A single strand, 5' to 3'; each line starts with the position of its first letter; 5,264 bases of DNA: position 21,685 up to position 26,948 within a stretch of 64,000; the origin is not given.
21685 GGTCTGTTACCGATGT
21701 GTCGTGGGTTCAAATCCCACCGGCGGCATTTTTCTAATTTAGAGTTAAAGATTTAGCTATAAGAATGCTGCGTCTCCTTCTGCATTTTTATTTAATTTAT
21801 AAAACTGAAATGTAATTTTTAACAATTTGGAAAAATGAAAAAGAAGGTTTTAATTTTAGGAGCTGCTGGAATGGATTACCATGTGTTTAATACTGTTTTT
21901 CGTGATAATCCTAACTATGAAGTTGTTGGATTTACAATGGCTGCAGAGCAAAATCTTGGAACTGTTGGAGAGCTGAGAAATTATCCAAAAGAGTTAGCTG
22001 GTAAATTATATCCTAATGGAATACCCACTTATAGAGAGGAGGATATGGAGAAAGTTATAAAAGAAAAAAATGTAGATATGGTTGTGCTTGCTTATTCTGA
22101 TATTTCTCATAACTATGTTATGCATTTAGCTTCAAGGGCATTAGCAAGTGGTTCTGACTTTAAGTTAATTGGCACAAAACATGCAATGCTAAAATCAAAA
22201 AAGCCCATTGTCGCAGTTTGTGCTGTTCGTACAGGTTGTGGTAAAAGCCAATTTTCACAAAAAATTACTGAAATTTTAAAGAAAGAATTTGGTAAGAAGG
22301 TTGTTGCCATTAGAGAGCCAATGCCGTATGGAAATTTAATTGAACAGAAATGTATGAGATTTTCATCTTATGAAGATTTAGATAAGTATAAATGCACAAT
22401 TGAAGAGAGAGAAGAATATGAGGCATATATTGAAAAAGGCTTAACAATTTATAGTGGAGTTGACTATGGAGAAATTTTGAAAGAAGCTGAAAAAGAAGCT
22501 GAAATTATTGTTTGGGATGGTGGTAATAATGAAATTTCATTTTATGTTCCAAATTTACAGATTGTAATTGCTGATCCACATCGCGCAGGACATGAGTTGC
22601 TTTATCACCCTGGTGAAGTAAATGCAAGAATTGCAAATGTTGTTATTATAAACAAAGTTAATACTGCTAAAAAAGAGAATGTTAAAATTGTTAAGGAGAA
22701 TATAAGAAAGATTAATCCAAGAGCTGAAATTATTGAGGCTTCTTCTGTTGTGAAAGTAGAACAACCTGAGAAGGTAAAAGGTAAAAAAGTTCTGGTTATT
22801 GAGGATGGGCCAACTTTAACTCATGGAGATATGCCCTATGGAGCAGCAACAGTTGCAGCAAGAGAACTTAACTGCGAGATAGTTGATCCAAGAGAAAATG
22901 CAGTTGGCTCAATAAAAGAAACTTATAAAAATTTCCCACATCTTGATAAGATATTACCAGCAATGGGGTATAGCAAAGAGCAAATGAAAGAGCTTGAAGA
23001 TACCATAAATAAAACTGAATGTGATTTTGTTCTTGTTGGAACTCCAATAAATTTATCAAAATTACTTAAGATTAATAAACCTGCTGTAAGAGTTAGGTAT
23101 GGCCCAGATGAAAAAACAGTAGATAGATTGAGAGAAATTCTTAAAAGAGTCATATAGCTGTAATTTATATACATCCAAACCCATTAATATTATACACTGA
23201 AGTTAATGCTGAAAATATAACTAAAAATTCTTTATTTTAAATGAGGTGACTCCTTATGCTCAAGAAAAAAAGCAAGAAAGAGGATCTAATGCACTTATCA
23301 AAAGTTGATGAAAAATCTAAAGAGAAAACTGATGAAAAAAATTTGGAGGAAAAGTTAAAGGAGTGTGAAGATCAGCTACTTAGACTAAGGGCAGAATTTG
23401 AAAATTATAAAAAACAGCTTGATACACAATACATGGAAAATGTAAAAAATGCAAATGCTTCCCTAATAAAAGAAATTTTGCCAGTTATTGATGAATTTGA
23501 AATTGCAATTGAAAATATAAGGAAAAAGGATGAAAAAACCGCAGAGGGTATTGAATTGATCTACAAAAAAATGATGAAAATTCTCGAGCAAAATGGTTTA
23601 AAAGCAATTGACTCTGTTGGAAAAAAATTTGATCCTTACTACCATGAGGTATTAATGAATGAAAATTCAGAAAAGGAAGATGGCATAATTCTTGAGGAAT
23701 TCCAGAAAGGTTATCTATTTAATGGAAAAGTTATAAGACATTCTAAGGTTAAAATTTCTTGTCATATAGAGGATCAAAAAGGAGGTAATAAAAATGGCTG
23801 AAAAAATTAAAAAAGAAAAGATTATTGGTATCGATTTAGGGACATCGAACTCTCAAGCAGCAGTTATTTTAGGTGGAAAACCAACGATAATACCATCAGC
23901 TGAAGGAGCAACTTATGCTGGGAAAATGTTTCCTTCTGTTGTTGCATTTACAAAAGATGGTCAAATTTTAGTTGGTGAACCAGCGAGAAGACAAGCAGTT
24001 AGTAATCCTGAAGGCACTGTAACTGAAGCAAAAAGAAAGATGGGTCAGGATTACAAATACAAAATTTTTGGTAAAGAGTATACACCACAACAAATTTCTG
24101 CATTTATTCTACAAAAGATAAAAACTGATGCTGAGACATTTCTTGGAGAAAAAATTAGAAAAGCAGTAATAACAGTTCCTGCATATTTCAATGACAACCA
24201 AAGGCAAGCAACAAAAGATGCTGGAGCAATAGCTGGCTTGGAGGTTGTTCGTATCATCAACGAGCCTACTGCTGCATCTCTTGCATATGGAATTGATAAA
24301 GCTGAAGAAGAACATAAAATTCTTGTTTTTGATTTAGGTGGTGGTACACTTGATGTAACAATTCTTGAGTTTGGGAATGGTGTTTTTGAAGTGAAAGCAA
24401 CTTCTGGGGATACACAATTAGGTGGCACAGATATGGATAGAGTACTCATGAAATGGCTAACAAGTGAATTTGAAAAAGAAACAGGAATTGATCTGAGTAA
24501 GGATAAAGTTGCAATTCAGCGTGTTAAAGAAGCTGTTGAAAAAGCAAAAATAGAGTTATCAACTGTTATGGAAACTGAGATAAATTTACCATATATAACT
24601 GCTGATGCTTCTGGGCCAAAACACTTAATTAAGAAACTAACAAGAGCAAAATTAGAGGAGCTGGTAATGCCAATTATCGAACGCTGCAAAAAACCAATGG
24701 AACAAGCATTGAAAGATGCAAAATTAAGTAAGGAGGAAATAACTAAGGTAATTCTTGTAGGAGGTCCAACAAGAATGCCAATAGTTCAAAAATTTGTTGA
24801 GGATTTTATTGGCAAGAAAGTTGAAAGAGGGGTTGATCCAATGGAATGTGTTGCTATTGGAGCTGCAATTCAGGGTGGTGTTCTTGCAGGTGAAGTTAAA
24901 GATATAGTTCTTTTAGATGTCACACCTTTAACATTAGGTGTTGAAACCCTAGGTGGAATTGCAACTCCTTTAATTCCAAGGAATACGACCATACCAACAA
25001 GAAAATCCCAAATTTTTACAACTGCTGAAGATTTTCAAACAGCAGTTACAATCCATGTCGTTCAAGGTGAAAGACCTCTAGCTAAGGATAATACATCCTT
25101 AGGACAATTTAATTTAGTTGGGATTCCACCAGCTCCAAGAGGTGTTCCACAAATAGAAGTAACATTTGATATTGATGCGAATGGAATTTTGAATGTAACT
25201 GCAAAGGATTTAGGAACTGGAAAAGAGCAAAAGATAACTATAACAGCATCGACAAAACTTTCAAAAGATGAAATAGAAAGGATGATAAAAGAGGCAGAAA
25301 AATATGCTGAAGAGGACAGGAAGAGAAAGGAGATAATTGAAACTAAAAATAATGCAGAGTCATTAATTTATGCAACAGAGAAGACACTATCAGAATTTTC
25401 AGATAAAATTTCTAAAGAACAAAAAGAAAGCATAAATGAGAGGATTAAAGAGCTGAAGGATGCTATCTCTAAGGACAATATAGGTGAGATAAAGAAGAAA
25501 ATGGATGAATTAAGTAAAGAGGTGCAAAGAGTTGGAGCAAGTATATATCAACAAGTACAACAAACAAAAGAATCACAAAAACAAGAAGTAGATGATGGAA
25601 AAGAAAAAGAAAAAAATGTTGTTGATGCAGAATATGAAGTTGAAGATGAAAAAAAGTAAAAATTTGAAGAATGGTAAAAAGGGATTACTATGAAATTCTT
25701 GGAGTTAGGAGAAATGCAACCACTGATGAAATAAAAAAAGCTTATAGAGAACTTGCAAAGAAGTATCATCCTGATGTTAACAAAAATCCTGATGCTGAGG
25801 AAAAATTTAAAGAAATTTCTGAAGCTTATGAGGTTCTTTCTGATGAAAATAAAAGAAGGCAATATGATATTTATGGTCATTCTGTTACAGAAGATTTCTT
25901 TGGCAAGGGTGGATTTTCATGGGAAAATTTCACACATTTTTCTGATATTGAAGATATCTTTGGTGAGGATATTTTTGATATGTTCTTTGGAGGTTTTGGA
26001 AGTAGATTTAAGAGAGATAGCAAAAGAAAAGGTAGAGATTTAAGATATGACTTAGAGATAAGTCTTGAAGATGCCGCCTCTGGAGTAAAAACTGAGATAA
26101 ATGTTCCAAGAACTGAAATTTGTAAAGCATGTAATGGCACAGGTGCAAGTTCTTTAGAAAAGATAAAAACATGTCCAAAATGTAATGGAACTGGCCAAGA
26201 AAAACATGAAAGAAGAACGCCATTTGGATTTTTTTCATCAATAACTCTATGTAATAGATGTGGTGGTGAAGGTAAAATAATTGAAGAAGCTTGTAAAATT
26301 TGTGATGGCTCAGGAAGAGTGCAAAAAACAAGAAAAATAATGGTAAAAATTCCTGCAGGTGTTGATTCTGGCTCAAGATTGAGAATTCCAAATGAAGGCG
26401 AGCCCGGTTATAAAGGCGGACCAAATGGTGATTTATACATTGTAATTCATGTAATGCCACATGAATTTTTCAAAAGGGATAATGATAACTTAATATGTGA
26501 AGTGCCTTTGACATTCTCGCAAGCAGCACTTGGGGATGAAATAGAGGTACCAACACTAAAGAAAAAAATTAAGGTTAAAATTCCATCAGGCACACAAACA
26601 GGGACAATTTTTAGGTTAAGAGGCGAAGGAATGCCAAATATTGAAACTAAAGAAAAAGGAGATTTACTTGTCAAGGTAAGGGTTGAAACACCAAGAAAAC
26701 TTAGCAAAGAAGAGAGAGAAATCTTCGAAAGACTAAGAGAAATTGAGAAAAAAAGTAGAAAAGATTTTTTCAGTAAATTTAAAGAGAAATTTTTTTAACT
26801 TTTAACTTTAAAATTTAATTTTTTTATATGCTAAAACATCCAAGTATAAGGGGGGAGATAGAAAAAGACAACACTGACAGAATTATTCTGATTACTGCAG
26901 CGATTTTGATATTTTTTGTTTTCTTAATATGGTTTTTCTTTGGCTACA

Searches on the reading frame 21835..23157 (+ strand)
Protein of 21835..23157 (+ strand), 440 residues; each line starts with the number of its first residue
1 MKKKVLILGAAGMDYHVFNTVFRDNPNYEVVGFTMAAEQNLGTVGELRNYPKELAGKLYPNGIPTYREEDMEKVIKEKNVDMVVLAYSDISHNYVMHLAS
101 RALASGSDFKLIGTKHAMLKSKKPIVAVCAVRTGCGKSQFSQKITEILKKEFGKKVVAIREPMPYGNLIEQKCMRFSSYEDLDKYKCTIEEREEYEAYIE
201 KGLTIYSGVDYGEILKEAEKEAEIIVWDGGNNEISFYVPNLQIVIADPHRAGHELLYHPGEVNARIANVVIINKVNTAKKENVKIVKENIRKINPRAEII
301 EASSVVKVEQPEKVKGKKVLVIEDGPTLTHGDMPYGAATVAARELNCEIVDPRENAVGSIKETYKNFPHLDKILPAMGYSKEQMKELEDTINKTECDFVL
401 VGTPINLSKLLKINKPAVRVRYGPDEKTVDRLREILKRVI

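Call 37: search_protein_families(library=pfam, proteins=[window:21835-23157:+], max_evalue=0.00001)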
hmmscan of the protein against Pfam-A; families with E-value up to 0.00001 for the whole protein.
window:21835-23157:+ (440 aa): 0 families

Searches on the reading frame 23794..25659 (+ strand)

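Call 37: search_protein_families(library=pfam, proteins=[window:23794-25659:+], max_evalue=0.00001)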
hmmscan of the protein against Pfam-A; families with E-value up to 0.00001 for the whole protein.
window:23794-25659:+ (621 aa): 2 families
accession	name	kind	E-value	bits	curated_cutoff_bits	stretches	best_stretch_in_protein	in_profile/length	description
PF00012.26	HSP70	-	6.2e-236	784.7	20.6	2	90-586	102-599/599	Hsp70 protein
PF06723.19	MreB_Mbl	-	1.3e-17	64.1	27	1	11-358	4-316/327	MreB/Mbl protein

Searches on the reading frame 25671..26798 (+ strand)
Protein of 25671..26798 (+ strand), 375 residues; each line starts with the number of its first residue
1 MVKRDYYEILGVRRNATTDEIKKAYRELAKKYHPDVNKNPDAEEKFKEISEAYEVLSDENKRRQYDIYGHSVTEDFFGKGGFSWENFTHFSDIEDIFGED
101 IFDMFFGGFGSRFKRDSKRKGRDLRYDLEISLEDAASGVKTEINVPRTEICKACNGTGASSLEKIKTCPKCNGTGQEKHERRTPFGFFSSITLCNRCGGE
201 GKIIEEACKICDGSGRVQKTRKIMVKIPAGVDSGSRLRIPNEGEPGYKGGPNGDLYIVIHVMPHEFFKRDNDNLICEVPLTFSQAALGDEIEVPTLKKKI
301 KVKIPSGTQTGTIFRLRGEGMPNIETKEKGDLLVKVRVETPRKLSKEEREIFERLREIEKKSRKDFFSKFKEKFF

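Call 38: search_protein_families(library=pfam, proteins=[window:25671-26798:+], max_evalue=0.00001)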
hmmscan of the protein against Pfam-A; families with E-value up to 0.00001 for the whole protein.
window:25671-26798:+ (375 aa): 3 families
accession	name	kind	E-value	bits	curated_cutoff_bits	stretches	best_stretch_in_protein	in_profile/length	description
PF01556.23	DnaJ_C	-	7.1e-56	188.9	26.6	1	124-341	1-152/152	DnaJ C terminal domain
PF00226.36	DnaJ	-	3.4e-30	104.4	27.8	1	5-66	1-63/63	DnaJ domain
PF00684.25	DnaJ_CXXCXGXG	-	1.2e-16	61.2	32.7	1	151-215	1-65/65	DnaJ central domain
